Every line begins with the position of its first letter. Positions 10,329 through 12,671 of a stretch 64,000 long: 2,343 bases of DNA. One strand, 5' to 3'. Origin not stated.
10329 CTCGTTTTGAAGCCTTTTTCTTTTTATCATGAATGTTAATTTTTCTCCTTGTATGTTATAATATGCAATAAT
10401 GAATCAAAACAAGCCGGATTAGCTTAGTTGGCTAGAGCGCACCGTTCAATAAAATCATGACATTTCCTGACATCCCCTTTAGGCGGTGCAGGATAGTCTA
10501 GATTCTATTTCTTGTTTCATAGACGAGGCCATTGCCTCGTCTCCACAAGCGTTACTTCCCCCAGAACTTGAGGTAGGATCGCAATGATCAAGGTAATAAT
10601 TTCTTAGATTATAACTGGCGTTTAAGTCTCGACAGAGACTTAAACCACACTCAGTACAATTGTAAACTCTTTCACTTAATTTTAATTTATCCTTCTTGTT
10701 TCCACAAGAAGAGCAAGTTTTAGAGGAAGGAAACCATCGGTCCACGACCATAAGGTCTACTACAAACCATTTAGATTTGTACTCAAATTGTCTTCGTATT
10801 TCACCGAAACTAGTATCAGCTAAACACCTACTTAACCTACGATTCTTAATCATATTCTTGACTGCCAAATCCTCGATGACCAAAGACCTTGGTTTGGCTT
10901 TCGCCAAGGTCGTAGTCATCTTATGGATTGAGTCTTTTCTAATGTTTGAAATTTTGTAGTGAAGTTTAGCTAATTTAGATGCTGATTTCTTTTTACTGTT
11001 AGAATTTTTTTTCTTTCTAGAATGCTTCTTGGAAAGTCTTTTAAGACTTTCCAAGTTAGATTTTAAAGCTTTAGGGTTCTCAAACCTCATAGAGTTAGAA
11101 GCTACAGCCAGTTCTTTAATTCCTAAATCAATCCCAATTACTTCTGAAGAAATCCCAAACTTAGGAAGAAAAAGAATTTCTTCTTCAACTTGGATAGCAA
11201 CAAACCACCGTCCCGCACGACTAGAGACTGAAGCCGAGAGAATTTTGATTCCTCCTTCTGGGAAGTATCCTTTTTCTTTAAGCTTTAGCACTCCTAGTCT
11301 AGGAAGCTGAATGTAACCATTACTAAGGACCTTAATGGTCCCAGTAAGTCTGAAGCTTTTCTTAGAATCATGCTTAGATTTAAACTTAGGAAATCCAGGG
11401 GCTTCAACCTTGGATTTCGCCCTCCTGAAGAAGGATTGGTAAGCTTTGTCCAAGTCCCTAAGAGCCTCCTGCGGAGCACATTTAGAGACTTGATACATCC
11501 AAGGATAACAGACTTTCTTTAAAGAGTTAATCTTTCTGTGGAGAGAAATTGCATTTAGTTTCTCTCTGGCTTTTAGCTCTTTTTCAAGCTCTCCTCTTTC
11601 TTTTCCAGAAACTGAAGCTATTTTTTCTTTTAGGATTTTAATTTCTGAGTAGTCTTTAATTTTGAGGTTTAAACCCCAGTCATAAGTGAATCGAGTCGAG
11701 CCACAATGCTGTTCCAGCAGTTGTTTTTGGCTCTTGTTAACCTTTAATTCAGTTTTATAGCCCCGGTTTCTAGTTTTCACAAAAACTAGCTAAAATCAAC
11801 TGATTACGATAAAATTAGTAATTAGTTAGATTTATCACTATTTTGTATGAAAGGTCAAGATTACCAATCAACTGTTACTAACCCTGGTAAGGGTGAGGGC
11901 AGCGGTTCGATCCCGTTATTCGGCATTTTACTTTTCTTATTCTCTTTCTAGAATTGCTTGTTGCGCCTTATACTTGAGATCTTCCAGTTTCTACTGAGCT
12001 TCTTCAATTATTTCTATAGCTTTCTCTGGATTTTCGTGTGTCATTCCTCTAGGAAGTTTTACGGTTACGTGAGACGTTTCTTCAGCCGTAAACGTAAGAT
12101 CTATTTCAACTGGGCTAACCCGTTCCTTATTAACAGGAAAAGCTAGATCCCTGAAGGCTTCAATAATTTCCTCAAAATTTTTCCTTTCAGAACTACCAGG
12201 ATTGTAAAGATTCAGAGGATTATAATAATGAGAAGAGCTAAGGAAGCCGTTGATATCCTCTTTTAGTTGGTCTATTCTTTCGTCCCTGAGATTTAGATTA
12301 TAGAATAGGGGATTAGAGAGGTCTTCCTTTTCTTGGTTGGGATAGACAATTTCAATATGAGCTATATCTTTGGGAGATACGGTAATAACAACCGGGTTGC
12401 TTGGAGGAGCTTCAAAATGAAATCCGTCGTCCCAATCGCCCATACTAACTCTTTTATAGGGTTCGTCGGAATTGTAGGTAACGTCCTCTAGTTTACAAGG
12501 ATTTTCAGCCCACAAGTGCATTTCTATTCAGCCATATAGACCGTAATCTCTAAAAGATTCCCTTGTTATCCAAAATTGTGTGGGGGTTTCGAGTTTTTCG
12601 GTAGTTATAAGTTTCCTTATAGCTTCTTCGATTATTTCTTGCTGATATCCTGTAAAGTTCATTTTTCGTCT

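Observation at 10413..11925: Class II tRNA-Leu(CAA)-like gene whose two halves flank a 1.4-kb TnpB-only IS200/IS605 element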

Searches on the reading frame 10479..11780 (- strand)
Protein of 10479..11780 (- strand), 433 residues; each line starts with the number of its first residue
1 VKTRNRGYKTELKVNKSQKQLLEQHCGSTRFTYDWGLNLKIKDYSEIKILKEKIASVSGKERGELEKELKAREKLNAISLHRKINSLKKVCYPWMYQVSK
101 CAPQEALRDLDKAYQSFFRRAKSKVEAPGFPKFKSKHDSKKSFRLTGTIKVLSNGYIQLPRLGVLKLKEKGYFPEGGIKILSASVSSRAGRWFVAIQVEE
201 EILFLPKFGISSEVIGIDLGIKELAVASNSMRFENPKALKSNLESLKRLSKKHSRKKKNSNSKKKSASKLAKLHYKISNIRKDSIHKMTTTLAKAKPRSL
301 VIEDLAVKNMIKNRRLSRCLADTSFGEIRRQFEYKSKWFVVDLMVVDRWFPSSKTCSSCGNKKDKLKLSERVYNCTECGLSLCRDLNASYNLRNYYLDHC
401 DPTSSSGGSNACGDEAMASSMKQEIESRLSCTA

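Call 11: search_protein_families(library=pfam, proteins=[window:10479-11780:-], max_evalue=0.01)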
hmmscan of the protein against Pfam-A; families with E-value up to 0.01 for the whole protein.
window:10479-11780:- (433 aa): 3 families
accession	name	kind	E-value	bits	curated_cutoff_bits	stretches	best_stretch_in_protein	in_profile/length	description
PF01385.25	OrfB_IS605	-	2.3e-23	83.1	30.5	1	211-313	15-119/120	Probable transposase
PF07282.18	Cas12f1-like_TNB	-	9.7e-19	67.7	26.3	1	325-392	1-60/60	Cas12f1-like, TNB domain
PF12323.14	HTH_OrfB_IS605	-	1.5e-08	34.5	21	1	1-46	1-44/47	Helix-turn-helix domain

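Call 12: search_protein_families(library=phrogs, proteins=[window:10479-11780:-], max_evalue=0.001)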
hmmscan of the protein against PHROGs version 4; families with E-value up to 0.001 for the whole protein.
window:10479-11780:- (433 aa): 4 families
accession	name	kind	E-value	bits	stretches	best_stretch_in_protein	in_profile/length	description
phrog_506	-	integration and excision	4.9e-101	339.8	1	1-399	3-367/403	transposase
phrog_12300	-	integration and excision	1.9e-59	202.2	1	183-412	33-247/286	transposase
phrog_13964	-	integration and excision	7.6e-45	154.3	1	5-274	2-237/237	transposase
phrog_17087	-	unknown function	1.7e-29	103.8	1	268-392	5-128/141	-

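Call 19: find_related_loci(query=window:10479-11780:-, collection=viral_contigs, flank=1500)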
Query window:10479-11780:- (433 aa) in viral_contigs; peptide patterns used: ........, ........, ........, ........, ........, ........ (x = any residue, [..] = any of these).
4 stretches matched a pattern, but none encodes a relative of the query by tblastn (E <= 1e-3).

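Call 20: find_encoding_contigs(protein=window:10479-11780:-, flank=6000, max_places=10)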
Protein window:10479-11780:- (433 aa): 4 contigs read that carry it; 3 places shown.
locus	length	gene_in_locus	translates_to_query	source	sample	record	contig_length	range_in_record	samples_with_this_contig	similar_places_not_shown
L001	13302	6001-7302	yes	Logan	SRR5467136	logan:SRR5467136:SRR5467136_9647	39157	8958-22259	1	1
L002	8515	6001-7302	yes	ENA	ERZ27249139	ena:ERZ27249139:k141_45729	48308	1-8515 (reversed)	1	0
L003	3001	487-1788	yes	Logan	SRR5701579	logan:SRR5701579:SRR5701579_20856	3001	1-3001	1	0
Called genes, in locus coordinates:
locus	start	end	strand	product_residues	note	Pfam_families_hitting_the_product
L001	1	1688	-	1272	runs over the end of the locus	PF14284:PcfJ (faint)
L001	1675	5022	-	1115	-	PF14284:PcfJ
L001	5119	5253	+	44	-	-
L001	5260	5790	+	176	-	-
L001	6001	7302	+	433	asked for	PF12323:HTH_OrfB_IS605, PF01385:OrfB_IS605, PF07282:Cas12f1-like_TNB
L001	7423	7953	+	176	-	PF05198:IF3_N, PF00707:IF3_C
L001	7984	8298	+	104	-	-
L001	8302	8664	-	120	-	-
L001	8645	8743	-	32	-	-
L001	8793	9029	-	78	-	-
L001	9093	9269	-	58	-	-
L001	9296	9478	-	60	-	-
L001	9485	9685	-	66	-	-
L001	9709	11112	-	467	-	-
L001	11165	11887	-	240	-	-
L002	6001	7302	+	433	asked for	PF12323:HTH_OrfB_IS605, PF01385:OrfB_IS605, PF07282:Cas12f1-like_TNB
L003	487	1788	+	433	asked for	PF12323:HTH_OrfB_IS605, PF01385:OrfB_IS605, PF07282:Cas12f1-like_TNB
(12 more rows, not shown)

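Call 24: find_homologous_proteins(query=window:10479-11780:-, max_evalue=1e-20)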
Query window:10479-11780:- (433 aa): 7426 proteins with E <= 1e-20 among 8000 candidates; the best 120 are listed.
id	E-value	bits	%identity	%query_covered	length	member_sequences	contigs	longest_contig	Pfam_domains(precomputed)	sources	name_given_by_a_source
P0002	3.3e-282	953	100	100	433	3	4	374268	PF12323.15,PF01385.26,PF07282.19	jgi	-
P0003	1.1e-177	609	67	99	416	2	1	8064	PF12323.15,PF01385.26,PF07282.19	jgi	-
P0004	5.1e-172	591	67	98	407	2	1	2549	PF12323.15,PF01385.26,PF07282.19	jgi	-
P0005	2.0e-151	523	59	98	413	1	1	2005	PF12323.15,PF01385.26,PF07282.19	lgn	-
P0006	2.8e-129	450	52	99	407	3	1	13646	PF12323.15,PF01385.26,PF07282.19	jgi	-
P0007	4.5e-129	449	63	78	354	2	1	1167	PF01385.26,PF07282.19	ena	-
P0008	4.5e-126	439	53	98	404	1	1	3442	PF12323.15,PF01385.26,PF07282.19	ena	-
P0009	1.8e-125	437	52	95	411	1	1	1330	PF12323.15,PF01385.26,PF07282.19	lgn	-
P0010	8.6e-125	435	54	95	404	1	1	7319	PF12323.15,PF01385.26,PF07282.19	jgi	jgi:putative transposase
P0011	6.8e-123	429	51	98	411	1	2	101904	PF12323.15,PF01385.26,PF07282.19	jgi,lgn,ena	-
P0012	7.5e-123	429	54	94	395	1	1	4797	PF12323.15,PF01385.26,PF07282.19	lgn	-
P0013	8.2e-123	429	52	95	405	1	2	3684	PF12323.15,PF01385.26,PF07282.19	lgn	-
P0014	4.3e-122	426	53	97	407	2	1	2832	PF12323.15,PF01385.26,PF07282.19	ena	-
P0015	1.1e-121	425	52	96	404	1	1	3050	PF12323.15,PF01385.26,PF07282.19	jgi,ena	-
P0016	2.2e-121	424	50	99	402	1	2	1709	PF12323.15,PF01385.26,PF07282.19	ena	-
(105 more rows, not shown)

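Call 25: find_encoding_contigs(protein=P0003, flank=3000, max_places=4)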
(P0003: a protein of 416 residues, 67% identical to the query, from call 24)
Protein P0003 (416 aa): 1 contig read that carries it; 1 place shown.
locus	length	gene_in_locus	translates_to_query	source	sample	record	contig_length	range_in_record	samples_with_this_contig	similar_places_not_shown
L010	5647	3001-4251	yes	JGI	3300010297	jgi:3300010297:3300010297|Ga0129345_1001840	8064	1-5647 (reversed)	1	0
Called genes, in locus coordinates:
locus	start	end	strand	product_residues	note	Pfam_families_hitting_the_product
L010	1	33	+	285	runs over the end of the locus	-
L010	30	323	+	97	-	-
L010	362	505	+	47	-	-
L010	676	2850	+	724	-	PF07728:AAA_5 (faint), PF00004:AAA, PF01434:Peptidase_M41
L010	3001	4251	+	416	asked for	PF12323:HTH_OrfB_IS605, PF01385:OrfB_IS605, PF07282:Cas12f1-like_TNB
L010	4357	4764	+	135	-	-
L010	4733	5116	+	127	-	-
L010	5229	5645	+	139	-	?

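Call 26: find_encoding_contigs(protein=P0004, flank=3000, max_places=4)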
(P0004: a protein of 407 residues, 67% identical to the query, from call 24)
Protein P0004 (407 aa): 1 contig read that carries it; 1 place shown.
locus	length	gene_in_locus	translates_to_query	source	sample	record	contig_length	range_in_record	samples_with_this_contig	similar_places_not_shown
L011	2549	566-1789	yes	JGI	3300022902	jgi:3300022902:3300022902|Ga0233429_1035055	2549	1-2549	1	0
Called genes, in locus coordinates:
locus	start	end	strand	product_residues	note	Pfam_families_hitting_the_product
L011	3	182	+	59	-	?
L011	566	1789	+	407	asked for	PF12323:HTH_OrfB_IS605, PF01385:OrfB_IS605, PF07282:Cas12f1-like_TNB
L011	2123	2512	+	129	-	-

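Call 27: find_encoding_contigs(protein=P0005, flank=3000, max_places=4)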
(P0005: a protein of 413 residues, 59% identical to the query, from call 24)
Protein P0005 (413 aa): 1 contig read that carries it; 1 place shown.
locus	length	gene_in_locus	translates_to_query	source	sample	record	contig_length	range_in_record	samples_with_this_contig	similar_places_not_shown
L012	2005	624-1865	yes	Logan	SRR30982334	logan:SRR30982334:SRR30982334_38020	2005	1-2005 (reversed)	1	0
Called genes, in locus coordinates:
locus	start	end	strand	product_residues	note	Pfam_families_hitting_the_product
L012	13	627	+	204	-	PF00376:MerR, PF13411:MerR_1, PF12728:HTH_17 (weak), PF00239:Resolvase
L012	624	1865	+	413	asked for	PF12323:HTH_OrfB_IS605, PF01385:OrfB_IS605, PF07282:Cas12f1-like_TNB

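Call 33: find_related_loci(query=A1, collection=viral_contigs, flank=2500)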
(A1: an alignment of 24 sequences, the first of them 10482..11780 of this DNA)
Query A1 (433 aa) in viral_contigs; peptide patterns used: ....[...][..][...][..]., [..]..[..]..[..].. (x = any residue, [..] = any of these).
600 stretches matched a pattern (row limit reached: there are more); 563 encode a relative of the query (tblastn E <= 1e-3); the best 80 are kept; 80 distinct loci.
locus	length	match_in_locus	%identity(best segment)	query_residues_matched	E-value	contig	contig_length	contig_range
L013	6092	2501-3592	50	6-394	5e-114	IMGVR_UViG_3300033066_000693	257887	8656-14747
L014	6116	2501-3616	52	6-416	2e-113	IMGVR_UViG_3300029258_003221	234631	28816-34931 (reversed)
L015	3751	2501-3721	45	6-428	8e-114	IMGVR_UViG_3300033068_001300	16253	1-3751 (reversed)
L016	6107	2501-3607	47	6-398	4e-111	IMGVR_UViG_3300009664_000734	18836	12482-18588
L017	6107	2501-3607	47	6-398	5e-111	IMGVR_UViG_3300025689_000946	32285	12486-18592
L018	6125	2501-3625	51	6-420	9e-109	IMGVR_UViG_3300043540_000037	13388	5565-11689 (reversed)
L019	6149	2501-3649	46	6-427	2e-108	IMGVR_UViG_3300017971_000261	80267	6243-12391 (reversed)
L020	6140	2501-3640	44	5-415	9e-105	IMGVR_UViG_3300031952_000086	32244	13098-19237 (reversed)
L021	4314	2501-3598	48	6-395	1e-103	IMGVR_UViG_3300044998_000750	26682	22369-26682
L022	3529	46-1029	52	93-424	5e-102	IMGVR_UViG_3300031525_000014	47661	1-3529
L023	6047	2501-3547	44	6-393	9e-98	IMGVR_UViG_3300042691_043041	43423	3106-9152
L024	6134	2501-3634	46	6-414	2e-97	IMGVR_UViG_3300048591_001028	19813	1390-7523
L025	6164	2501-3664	41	6-425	2e-96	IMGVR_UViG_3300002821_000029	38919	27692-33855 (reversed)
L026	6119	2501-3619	46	6-412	4e-96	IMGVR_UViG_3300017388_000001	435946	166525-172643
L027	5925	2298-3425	40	6-417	1e-95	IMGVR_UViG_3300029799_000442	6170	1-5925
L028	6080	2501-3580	43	6-395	6e-93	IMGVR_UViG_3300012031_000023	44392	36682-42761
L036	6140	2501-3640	41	9-429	6e-83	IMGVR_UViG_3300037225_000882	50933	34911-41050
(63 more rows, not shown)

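Call 82: find_homologous_proteins(query=L010:676-2850:+, max_evalue=1e-100)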
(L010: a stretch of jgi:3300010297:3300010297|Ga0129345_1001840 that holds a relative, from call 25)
Query L010:676-2850:+ (724 aa): 2395 proteins with E <= 1e-100 among 8000 candidates; the best 120 are listed.
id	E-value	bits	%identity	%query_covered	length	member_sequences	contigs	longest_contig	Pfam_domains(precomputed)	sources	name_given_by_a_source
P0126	0.0e+0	1571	97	100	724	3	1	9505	PF00004.36,PF01434.25,PF07728.21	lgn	-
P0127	0.0e+0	1455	89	100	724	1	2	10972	PF00004.36,PF01434.25,PF07728.21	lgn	-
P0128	7.7e-249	846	55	94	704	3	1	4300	PF00004.36,PF01434.25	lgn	-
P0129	2.5e-248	844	56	94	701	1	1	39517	PF00004.36,PF01434.25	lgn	-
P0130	3.3e-247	840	56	94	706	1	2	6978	PF00004.36,PF01434.25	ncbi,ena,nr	ncbi:MAG: AAA family ATPase [bacterium]|nr:AAA family ATPase [bacterium]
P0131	7.8e-246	836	55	96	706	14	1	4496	PF00004.36,PF01434.25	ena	-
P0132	3.0e-243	827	56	95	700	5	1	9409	PF00004.36,PF01434.25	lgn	-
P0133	7.7e-243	826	56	94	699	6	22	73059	PF00004.36,PF01434.25,PF07728.21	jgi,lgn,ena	-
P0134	1.2e-240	819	54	96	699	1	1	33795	PF00004.36,PF01434.25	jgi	jgi:cell division protease FtsH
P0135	2.9e-236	804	54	95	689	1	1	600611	PF00004.36,PF01434.25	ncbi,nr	ncbi:MAG: AAA family ATPase [Candidatus Cloacimonetes bacterium]|nr:AAA family ATPase [Candidatus Cl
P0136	9.5e-232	789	53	95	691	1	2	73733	PF00004.36,PF01434.25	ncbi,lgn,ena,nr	ncbi:MAG: ATP-binding protein [Candidatus Cloacimonadota bacterium]|nr:MAG: ATP-binding protein [Can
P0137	2.8e-229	781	53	94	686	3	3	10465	PF00004.36,PF01434.25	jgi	-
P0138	1.6e-226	772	51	95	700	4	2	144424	PF00004.36,PF01434.25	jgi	-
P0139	6.9e-220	750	51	93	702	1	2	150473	PF00004.36,PF01434.25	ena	-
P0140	1.0e-218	746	54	87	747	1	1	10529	PF00004.36,PF01434.25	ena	-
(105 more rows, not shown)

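Call 83: find_encoding_contigs(protein=P0126, flank=3000, max_places=4)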
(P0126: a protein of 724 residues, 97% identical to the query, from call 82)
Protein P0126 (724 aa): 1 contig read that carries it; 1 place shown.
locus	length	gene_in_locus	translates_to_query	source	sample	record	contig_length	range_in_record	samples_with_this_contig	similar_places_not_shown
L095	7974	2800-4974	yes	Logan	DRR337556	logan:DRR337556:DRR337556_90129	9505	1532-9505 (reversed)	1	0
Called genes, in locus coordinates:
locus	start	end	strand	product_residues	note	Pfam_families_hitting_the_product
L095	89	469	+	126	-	-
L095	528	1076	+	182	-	-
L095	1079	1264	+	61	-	-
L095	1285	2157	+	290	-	-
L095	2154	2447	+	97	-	-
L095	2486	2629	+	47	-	-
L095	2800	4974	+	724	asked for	PF07728:AAA_5 (faint), PF00004:AAA, PF01434:Peptidase_M41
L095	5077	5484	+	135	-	-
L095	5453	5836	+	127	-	-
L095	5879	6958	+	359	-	PF03951:Gln-synt_N (weak), PF00120:Gln-synt_C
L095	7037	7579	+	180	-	-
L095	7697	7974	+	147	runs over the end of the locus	-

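Call 84: find_encoding_contigs(protein=P0127, flank=3000, max_places=4)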
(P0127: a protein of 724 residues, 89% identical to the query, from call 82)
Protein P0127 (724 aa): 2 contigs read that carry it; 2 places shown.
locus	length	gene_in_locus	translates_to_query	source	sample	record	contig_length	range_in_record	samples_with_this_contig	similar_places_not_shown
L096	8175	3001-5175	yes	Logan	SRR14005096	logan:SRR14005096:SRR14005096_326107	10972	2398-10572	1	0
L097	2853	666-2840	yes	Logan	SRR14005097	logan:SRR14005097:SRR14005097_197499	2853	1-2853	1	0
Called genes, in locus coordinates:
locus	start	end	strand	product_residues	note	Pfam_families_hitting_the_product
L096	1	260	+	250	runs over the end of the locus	-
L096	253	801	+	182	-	-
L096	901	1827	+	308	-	PF00112:Peptidase_C1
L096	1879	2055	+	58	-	-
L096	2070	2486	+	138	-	-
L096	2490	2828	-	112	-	-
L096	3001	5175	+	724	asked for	PF07728:AAA_5 (faint), PF00004:AAA, PF01434:Peptidase_M41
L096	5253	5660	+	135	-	-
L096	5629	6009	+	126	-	-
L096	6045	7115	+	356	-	PF03951:Gln-synt_N, PF00120:Gln-synt_C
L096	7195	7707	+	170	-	-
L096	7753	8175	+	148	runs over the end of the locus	-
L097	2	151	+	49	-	?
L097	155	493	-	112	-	-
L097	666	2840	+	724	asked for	PF07728:AAA_5 (faint), PF00004:AAA, PF01434:Peptidase_M41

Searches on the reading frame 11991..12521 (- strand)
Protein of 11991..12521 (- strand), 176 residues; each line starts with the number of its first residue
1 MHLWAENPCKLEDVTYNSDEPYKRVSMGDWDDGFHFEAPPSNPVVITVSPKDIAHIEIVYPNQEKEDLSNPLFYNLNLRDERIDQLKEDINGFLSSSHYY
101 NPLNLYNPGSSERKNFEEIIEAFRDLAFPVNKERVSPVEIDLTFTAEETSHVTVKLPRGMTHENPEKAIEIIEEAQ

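Call 11: search_protein_families(library=pfam, proteins=[window:11991-12521:-], max_evalue=0.01)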
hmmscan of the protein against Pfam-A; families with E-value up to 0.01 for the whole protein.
window:11991-12521:- (176 aa): 0 families

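Call 12: search_protein_families(library=phrogs, proteins=[window:11991-12521:-], max_evalue=0.001)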
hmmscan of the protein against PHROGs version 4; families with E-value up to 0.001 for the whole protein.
window:11991-12521:- (176 aa): 0 families

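Call 22: find_related_loci(query=window:11991-12521:-, collection=metagenome_contigs, flank=5000)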
Query window:11991-12521:- (176 aa) in metagenome_contigs; peptide patterns used: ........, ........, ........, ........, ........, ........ (x = any residue, [..] = any of these).
199 stretches matched a pattern, but none encodes a relative of the query by tblastn (E <= 1e-3).

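Call 23: find_homologous_proteins(query=window:11991-12521:-, max_evalue=0.001)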
Query window:11991-12521:- (176 aa): 1 proteins with E <= 0.001 among 30 candidates.
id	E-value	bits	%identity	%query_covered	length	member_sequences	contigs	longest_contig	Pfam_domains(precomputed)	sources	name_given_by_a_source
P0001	2.4e-114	397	100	100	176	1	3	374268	-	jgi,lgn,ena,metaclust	metaclust:\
